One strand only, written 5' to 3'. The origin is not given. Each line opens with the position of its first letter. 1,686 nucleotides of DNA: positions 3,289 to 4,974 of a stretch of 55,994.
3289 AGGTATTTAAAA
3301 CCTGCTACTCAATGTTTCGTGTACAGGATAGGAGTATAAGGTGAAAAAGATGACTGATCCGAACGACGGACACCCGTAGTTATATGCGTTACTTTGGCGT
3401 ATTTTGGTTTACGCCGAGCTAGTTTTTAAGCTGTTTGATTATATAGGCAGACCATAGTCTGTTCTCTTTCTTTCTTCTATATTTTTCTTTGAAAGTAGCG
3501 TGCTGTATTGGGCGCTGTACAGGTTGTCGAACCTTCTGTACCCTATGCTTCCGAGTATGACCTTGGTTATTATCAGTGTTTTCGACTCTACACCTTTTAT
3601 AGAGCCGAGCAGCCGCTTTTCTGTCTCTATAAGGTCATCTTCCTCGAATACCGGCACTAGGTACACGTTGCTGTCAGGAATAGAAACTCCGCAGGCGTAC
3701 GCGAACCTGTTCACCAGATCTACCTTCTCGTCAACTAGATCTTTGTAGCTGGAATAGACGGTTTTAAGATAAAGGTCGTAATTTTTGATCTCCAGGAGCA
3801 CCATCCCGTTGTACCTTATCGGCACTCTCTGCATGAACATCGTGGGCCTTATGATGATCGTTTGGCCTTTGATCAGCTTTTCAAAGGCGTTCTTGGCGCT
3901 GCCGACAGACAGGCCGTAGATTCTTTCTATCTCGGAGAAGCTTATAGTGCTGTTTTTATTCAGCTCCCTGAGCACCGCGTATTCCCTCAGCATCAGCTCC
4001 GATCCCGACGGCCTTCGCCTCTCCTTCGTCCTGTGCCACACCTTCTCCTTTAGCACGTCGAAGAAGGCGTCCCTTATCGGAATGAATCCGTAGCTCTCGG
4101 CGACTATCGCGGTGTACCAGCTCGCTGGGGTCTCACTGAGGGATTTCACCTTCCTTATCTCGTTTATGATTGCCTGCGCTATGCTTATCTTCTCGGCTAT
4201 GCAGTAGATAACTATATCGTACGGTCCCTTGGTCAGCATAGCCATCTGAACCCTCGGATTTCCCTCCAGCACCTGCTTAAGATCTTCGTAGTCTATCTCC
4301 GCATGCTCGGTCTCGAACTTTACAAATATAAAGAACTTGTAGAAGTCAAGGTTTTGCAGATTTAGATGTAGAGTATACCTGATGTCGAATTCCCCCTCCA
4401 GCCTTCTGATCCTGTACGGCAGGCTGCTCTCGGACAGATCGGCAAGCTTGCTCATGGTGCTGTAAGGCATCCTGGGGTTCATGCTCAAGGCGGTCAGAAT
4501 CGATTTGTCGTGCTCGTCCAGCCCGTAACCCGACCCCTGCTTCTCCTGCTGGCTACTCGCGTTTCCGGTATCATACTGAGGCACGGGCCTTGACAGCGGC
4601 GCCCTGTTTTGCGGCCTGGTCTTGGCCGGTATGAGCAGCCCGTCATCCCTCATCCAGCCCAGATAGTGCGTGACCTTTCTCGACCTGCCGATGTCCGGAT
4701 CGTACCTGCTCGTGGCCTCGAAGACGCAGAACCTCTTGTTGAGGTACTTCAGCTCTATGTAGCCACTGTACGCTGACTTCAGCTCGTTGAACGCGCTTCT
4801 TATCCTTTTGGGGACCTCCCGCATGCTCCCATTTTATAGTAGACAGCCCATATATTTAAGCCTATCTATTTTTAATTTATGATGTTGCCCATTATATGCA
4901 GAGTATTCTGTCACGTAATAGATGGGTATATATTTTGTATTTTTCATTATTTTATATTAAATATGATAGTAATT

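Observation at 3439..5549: Duplicated three-gene module: tandem Lrp-like regulator divergent from a RAM-like protein plus microprotein (copy 1; copy 2 at 39308-40904)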

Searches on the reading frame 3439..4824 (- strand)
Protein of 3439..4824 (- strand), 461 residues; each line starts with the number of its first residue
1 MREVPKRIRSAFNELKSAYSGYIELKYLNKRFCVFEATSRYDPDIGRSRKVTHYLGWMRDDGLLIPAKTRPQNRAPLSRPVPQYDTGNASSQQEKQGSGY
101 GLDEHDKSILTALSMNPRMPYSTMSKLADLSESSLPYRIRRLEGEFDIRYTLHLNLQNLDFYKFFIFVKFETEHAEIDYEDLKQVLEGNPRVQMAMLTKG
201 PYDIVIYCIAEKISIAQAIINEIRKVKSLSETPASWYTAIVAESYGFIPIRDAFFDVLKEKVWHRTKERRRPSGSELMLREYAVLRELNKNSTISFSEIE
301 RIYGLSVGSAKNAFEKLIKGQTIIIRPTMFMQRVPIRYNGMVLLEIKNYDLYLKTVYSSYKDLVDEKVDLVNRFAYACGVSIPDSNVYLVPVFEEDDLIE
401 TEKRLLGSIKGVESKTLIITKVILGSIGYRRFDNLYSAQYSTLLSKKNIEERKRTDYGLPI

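Call 3: search_protein_families(library=pfam, proteins=[window:3439-4824:-], max_evalue=1)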
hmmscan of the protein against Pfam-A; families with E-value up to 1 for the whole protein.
window:3439-4824:- (461 aa): 5 families
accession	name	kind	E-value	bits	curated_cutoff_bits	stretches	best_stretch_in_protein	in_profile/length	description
PF13404.12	HTH_AsnC-type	-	2.2e-10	40.6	27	1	102-143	1-42/42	AsnC-type helix-turn-helix domain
PF13412.12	HTH_24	-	4e-09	36.3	21.9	2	102-143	1-42/48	Winged helix-turn-helix DNA-binding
PF01037.27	AsnC_trans_reg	-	0.00039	20.7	25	1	168-232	3-65/73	Lrp/AsnC ligand binding domain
PF01047.28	MarR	-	0.021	15.2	24.6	0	280-319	4-43/59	MarR family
PF12583.14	TPPII_C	-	0.16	12.9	27.7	0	166-198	25-57/69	Tripeptidyl peptidase II, C-terminal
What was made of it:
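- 3439..4824 (-): Regulator 1 (461 aa). Residues 1-68 form an N-terminal transposase-N-terminus-like domain. Residues 69-99 are a disordered linker. Residues ~100-258 are Lrp unit 1 (wHTH+RAM). The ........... linker follows, then Lrp unit 2 at residues ~272-445. Pfam HTH_AsnC-type 40.6 bits (cutoff 27) and AsnC_trans_reg 20.7 bits (call 3).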

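Call 4: search_protein_families(library=ncbifam, proteins=[window:3439-4824:-], max_evalue=1)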
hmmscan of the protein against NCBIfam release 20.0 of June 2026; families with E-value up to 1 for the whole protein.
window:3439-4824:- (461 aa): 7 families
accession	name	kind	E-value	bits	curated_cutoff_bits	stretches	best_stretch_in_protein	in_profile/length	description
NF040947.1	trans_reg_LysM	equivalog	1.4e-14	54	180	1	102-233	1-128/136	HTH-type transcriptional regulator LysM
NF008384.0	PRK11179.1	equivalog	7.5e-11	42.1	227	1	100-231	5-136/153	transcriptional regulator AsnC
NF053758.1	ChrTpTrnRegChrS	equivalog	9.9e-07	28.7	250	1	96-211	6-119/158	chromate efflux transcriptional regulator ChrS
NF008370.0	PRK11169.1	equivalog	2.7e-06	27.2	233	1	95-212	5-123/164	leucine-responsive transcriptional regulator Lrp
NF040820.1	trans_reg_LrpA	equivalog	7.7e-06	25.9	250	1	102-227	2-126/141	HTH-type transcriptional regulator LrpA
NF006357.0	PRK08578.2-1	equivalog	0.0088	15.9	304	1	175-234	46-104/282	preprotein translocase subunit SecF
TIGR04176.1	MarR_EPS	equivalog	0.048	13.7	88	0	281-320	6-45/105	MarR family EPS-associated transcriptional regulator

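Call 38: find_related_loci(query=A4, collection=metagenome_contigs, flank=3000)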
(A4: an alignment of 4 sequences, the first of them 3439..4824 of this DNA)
Query A4 (461 aa) in metagenome_contigs; peptide patterns used: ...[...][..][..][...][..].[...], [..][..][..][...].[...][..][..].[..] (x = any residue, [..] = any of these).
251 stretches matched a pattern; 12 encode a relative of the query (tblastn E <= 1e-3); 12 distinct loci.
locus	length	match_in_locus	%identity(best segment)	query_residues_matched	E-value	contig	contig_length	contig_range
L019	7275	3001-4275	31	1-444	5e-66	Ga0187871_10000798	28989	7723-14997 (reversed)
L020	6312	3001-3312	33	101-206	6e-8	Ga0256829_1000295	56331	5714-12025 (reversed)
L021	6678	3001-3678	28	86-225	2e-7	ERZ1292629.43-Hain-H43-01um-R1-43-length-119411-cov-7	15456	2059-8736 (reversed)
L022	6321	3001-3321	30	101-206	3e-6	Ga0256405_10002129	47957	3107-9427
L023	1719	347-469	41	31-70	2e-6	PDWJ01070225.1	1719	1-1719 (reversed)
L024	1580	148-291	38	31-79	4e-6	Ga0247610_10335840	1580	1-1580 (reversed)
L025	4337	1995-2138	40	24-70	2e-5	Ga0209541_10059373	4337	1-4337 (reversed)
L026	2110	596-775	32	31-92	1e-5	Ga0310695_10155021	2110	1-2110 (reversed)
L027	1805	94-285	33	28-92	2e-5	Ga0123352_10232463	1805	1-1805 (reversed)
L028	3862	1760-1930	32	31-88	2e-5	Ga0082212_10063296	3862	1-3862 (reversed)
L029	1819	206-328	39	31-70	3e-5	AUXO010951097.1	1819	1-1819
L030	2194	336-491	33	28-78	4e-5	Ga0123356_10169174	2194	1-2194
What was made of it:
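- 4621..4824 (-): Coding region of the N-terminal domain of regulator 1 (residues 1-68: one helix plus a beta-sheet, motif YLGxIT.dG). It is homologous to the N-terminus of DDE_Tnp_1 (IS4/IS1634-like) transposases. They were first found in call 38.
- Tried and rejected: The metagenome scan with the regulator gave only one full-length locus (call 38).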

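Call 40: find_related_loci(query=A4, collection=viral_contigs, flank=3000)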
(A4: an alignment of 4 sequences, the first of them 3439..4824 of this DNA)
Query A4 (461 aa) in viral_contigs; peptide patterns used: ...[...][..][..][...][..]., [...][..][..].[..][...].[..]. (x = any residue, [..] = any of these).
143 stretches matched a pattern, but none encodes a relative of the query by tblastn (E <= 1e-3).

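Call 51: search_protein_families(library=pfam, proteins=[L029:98-1567:+, L025:1914-3380:+, L021:3022-4002:+, L019:2947-4392:+], max_evalue=0.1)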
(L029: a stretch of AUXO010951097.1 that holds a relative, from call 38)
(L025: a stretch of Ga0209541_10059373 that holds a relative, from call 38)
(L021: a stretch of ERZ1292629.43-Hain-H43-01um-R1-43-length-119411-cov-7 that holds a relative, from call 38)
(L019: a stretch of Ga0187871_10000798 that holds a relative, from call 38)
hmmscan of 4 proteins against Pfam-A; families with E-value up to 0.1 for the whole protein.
L029:98-1567:+ (490 aa): 4 families
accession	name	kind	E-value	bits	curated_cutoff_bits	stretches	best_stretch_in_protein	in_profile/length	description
PF01609.27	DDE_Tnp_1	-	9.4e-20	71.7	23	1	188-431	9-200/200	Transposase DDE domain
PF13701.12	DDE_Tnp_1_4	-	1.3e-06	27.4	34.7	1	374-435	310-373/435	Transposase DDE domain group 1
PF13546.12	DDE_5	-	0.0018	18.3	27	1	249-292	170-214/272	DDE superfamily endonuclease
PF13612.12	DDE_Tnp_1_3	-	0.011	16.2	27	1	233-289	61-114/155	Transposase DDE domain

L025:1914-3380:+ (489 aa): 3 families
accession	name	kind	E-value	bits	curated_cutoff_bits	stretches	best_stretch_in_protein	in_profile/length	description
PF01609.27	DDE_Tnp_1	-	5.9e-17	62.5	23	1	202-426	24-198/200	Transposase DDE domain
PF13701.12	DDE_Tnp_1_4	-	1.7e-07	30.3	34.7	1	256-456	218-397/435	Transposase DDE domain group 1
PF13612.12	DDE_Tnp_1_3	-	0.0038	17.7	27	0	222-288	52-115/155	Transposase DDE domain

L021:3022-4002:+ (327 aa): 20 families
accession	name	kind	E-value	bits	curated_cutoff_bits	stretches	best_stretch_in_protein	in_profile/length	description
PF13412.12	HTH_24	-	5.6e-24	83.9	21.9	2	179-225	2-48/48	Winged helix-turn-helix DNA-binding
PF13404.12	HTH_AsnC-type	-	8.2e-21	74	27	2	10-51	1-42/42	AsnC-type helix-turn-helix domain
PF01047.28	MarR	-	7.4e-12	45.4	24.6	2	180-225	3-48/59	MarR family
PF12802.13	MarR_2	-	4.8e-07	30.3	27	1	9-56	2-50/61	MarR family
PF12840.13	HTH_20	-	6.5e-07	29.7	27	1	25-57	17-49/51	Helix-turn-helix domain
PF01037.27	AsnC_trans_reg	-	2e-06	28.1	25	1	84-133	7-57/73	Lrp/AsnC ligand binding domain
PF01022.26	HTH_5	-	0.00019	21.7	22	0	179-225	1-46/47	Bacterial regulatory protein, arsR family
PF08280.17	HTH_Mga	-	0.00029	21.2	23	0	19-66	13-58/59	M protein trans-acting positive regulator (MGA) HTH domain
PF13601.12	HTH_34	-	0.0021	18.6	27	0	183-225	3-45/80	Winged helix DNA-binding domain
PF08279.18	HTH_11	-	0.003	17.9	25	1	16-55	4-44/55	HTH domain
PF22451.2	NirdL-like_HTH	-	0.0062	16.5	27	0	29-56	19-46/47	Siroheme decarboxylase NirDL-like HTH domain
PF01978.25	TrmB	-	0.0074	16.6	25.6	0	18-57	15-53/68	Sugar-specific transcriptional regulator TrmB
PF00126.33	HTH_1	-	0.014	15.8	26.6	0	16-53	3-40/60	Bacterial regulatory helix-turn-helix protein, lysR family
PF09756.15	DDRGK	-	0.016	15.3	27.8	0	184-226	103-145/188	DDRGK domain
PF13545.12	HTH_Crp_2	-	0.017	15.5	27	0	202-228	30-57/70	Crp-like helix-turn-helix domain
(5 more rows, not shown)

L019:2947-4392:+ (482 aa): 5 families
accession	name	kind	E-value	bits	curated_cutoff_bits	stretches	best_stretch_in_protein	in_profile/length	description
PF13412.12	HTH_24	-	7.1e-07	29.1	21.9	1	126-164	6-44/48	Winged helix-turn-helix DNA-binding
PF13404.12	HTH_AsnC-type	-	8.3e-07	29.2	27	1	127-162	7-42/42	AsnC-type helix-turn-helix domain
PF12802.13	MarR_2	-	3.9e-05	24.2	27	1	128-164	10-47/61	MarR family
PF01047.28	MarR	-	4.8e-05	23.6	24.6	1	127-164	7-44/59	MarR family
PF01978.25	TrmB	-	0.0071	16.6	25.6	0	281-339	10-64/68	Sugar-specific transcriptional regulator TrmB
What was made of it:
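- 4621..4824 (-): Two of these ORFs (L029, L025) were scanned and carry PF01609 DDE_Tnp_1 (call 51).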

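Call 54: find_homologous_proteins(query=A4, max_evalue=0.00001)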
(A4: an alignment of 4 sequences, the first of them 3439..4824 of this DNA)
Query A4 (4 sequences) (461 aa, profile of the alignment): 45 proteins with E <= 0.00001 among 7907 candidates.
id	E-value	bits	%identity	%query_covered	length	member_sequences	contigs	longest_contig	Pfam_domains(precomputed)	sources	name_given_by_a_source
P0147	5.7e-214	729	98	100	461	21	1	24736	PF13412.13,PF13404.13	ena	-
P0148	1.2e-212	725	30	99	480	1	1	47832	PF13412.13,PF13404.13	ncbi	ncbi:MAG: hypothetical protein ACP5MZ_00950 [Candidatus Micrarchaeia archaeon]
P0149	1.8e-158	546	54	100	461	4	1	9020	PF13412.13,PF13404.13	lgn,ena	-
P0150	7.4e-157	541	48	100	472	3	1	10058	PF13412.13,PF13404.13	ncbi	-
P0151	7.3e-152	524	45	100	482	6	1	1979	-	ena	-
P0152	1.3e-148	513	45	99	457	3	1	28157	PF13412.13,PF13404.13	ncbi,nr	ncbi:MAG: winged helix-turn-helix transcriptional regulator [Candidatus Marsarchaeota archaeon]|nr:w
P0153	6.4e-148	511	44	100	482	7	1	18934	-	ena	-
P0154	1.8e-145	503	45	99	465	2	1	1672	PF13412.13,PF13404.13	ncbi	-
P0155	1.5e-144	500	43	99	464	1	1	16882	PF13412.13,PF13404.13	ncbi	ncbi:MAG: winged helix-turn-helix transcriptional regulator [Candidatus Micrarchaeaceae archaeon]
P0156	3.8e-143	495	42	99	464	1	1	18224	PF13412.13,PF13404.13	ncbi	-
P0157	9.6e-143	494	43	98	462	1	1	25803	PF13404.13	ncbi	ncbi:MAG: Lrp/AsnC family transcriptional regulator [Candidatus Micrarchaeia archaeon]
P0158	1.9e-140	487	42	98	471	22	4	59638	PF13404.13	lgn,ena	-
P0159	2.7e-140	486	43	98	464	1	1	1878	PF13404.13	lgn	-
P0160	2.1e-139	483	42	99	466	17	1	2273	-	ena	-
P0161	1.2e-137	477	42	98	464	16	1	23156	-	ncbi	-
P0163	1.7e-124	434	30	100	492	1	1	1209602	-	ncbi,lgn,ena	-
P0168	2.5e-116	407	33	97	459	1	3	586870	-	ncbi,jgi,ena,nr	ncbi:MAG TPA: Lrp/AsnC family transcriptional regulator [Candidatus Acidoferrales bacterium]|nr:Lrp/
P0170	2.7e-110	387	33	93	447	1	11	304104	PF01047.29,PF13412.13,PF13404.13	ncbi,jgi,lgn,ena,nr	ncbi:MAG: Lrp/AsnC family transcriptional regulator [Candidatus Marsarchaeota archaeon]|jgi:DNA-bind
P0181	1.6e-94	335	30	98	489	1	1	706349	PF13412.13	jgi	jgi:DNA-binding Lrp family transcriptional regulator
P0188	2.5e-77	278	28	99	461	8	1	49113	-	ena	-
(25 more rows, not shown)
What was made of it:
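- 3439..4824 (-): The family has 45 clusters of 443-492 aa (call 54).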

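Call 57: find_encoding_contigs(protein=P0163, flank=3000, max_places=1)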
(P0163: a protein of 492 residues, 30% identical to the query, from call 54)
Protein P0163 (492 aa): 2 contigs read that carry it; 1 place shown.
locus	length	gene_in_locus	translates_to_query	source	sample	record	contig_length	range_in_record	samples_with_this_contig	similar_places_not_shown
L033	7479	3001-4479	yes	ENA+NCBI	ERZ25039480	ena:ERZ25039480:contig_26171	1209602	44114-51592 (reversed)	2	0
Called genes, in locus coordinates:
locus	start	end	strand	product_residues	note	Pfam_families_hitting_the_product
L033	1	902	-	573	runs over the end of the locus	PF02776:TPP_enzyme_N, PF00205:TPP_enzyme_M, PF02775:TPP_enzyme_C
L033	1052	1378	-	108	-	PF00352:TBP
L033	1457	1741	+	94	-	PF01157:Ribosomal_L21e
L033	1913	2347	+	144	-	-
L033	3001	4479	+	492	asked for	-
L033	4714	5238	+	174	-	PF13302:Acetyltransf_3 (weak), PF13420:Acetyltransf_4, PF00583:Acetyltransf_1, PF13673:Acetyltransf_10, PF13508:Acetyltransf_7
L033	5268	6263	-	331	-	-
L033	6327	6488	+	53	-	PF09853:DUF2080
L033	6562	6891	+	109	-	-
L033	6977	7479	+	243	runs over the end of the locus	-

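Call 58: find_encoding_contigs(protein=P0168, flank=3000, max_places=1)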
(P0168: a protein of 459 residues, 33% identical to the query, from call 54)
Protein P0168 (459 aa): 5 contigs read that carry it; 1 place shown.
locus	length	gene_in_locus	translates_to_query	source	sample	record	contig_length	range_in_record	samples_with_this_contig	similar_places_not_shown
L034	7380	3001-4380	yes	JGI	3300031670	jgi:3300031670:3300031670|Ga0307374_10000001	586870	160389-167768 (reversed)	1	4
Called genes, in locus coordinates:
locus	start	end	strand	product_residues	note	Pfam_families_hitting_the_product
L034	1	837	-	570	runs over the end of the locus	PF02511:Thy1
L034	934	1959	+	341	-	PF26356:Pelota_N, PF03464:eRF1_2, PF03465:eRF1_3 (faint)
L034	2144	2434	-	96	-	-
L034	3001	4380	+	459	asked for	-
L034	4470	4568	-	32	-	-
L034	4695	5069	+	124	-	-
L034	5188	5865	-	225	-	PF09778:Guanylate_cyc_2, PF11814:DUF3335, PF13529:Peptidase_C39_2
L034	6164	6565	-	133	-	PF01850:PIN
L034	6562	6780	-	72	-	PF02697:VAPB_antitox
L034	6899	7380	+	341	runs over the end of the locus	PF00579:tRNA-synt_1b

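Call 59: find_encoding_contigs(protein=P0170, flank=3000, max_places=1)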
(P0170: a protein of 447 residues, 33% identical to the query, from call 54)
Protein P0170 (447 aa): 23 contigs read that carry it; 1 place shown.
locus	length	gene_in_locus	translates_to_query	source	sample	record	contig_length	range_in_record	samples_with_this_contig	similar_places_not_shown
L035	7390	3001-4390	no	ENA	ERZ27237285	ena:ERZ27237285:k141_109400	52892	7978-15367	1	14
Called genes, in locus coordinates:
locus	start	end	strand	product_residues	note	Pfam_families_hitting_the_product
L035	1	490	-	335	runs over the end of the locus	-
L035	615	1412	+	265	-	-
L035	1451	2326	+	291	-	PF04055:Radical_SAM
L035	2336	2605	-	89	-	-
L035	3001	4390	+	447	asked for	PF13412:HTH_24, PF01047:MarR (faint), PF13404:HTH_AsnC-type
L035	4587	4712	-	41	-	-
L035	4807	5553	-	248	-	PF21948:LplA-B_cat, PF03099:BPL_LplA_LipB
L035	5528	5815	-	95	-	-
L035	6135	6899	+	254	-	PF01048:PNP_UDP_1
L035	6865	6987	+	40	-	-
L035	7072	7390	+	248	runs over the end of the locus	PF01564:Spermine_synth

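Call 60: find_encoding_contigs(protein=P0181, flank=3000, max_places=1)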
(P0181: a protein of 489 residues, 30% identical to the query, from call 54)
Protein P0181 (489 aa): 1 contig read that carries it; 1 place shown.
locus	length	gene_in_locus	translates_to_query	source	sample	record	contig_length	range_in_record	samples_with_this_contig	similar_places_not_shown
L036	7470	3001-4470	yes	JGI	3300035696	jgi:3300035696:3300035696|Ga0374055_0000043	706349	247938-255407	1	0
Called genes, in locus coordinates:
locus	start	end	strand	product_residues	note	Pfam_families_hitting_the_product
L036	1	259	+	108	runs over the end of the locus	PF03874:RNA_pol_Rpb4 (weak)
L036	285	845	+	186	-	PF04919:DUF655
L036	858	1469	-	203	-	PF02545:Maf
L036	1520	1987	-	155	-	PF11969:DcpS_C, PF01230:HIT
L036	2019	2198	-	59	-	-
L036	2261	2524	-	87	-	-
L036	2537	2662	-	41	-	-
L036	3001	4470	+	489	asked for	PF13412:HTH_24 (weak)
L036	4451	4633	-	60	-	-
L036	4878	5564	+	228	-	-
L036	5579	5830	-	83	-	PF01157:Ribosomal_L21e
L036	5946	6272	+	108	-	PF00352:TBP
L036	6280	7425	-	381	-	PF01728:FtsJ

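Call 61: find_encoding_contigs(protein=P0188, flank=3000, max_places=1)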
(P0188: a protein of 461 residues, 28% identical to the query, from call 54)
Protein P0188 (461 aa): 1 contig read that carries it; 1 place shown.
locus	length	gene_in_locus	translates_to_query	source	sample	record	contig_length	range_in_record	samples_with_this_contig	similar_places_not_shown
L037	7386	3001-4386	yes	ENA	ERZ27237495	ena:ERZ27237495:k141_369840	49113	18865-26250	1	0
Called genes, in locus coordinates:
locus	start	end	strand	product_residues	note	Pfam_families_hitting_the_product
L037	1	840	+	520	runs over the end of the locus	PF13520:AA_permease_2, PF00324:AA_permease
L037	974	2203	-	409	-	PF00155:Aminotran_1_2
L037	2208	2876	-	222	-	PF01902:Diphthami_syn_2_N, PF28410:Diphthami_syn_2_C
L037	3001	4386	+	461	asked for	-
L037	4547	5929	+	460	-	-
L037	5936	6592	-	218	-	PF00730:HhH-GPD, PF00633:HHH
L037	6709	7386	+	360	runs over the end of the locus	PF01070:FMN_dh, PF00478:IMPDH (faint)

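Call 62: find_encoding_contigs(protein=P0158, flank=3000, max_places=1)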
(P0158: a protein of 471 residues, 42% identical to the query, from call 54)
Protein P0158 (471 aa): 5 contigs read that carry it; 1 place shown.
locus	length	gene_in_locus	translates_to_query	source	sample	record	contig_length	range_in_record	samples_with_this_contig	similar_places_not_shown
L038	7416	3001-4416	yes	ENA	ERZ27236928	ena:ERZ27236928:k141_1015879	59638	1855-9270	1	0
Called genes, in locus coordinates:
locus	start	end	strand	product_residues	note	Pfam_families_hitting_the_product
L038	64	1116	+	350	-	PF00348:polyprenyl_synt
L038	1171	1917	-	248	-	PF00226:DnaJ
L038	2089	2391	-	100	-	-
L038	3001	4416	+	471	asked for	PF13404:HTH_AsnC-type (faint)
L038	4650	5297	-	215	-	PF00696:AA_kinase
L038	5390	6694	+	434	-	PF02274:ADI, PF19420:DDAH_eukar (faint)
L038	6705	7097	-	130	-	PF04438:zf-HIT (faint)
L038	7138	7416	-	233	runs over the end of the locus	PF01940:DUF92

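Call 78: predict_structure(alignment_id=A7)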
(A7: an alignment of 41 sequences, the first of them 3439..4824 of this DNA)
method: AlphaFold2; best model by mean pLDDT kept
length: 461 residues; sequences in the alignment: 41
mean_pLDDT: 89.9   pTM: 0.75
mean pLDDT of the five models: 89.9, 89.9, 89.5, 88.9, 88.7
residues with pLDDT >= 90: 371; 70-90: 55; 50-70: 3; < 50: 32
segments of 3 or more residues with pLDDT < 50: 69-99
pLDDT, mean of each block of 10 residues (from residue 1): 89 92 93 93 88 94 79 31 28 36 93 97 96 97 98 96 97 85 96 98 98 95 92 95 96 97 88 87 98 98 98 95 96 97 98 93 90 96 95 95 96 98 97 95 94 88 44
secondary structure, 60 per line:
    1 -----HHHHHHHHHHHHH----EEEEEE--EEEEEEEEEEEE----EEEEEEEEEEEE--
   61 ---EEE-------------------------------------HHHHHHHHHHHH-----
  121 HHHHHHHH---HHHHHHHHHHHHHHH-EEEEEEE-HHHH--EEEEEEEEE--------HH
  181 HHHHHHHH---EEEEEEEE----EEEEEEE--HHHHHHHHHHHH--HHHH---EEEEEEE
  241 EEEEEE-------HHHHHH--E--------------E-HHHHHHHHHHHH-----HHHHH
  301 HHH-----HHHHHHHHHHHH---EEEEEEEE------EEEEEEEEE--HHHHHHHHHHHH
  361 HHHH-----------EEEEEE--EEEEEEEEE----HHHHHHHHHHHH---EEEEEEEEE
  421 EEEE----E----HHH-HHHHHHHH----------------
elements in order: H6-18 E23-28 E31-42 E47-58 E64-66 H104-115 H121-128 H132-146 E148-154 H156-159 E162-170 H179-188 E192-199 E204-210 H213-224 H227-230 E234-246 H254-259 H279-290 H296-303 H309-320 E324-331 E338-346 H349-364 E376-381 E384-392 H397-408 E412-424 H438-445
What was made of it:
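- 3439..4824 (-): AF2 model pLDDT 89.9, pTM 0.75, with two HTH+beta-alpha-beta-beta-alpha-beta units (call 78).
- On Lrp/AsnC (FFRP) transcription regulators - regulator 1 and 2: Three-helix HTH modules appear in both units of the AF2 model (call 78).
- AF2 model with two complete units, pLDDT 89.9 (call 78).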
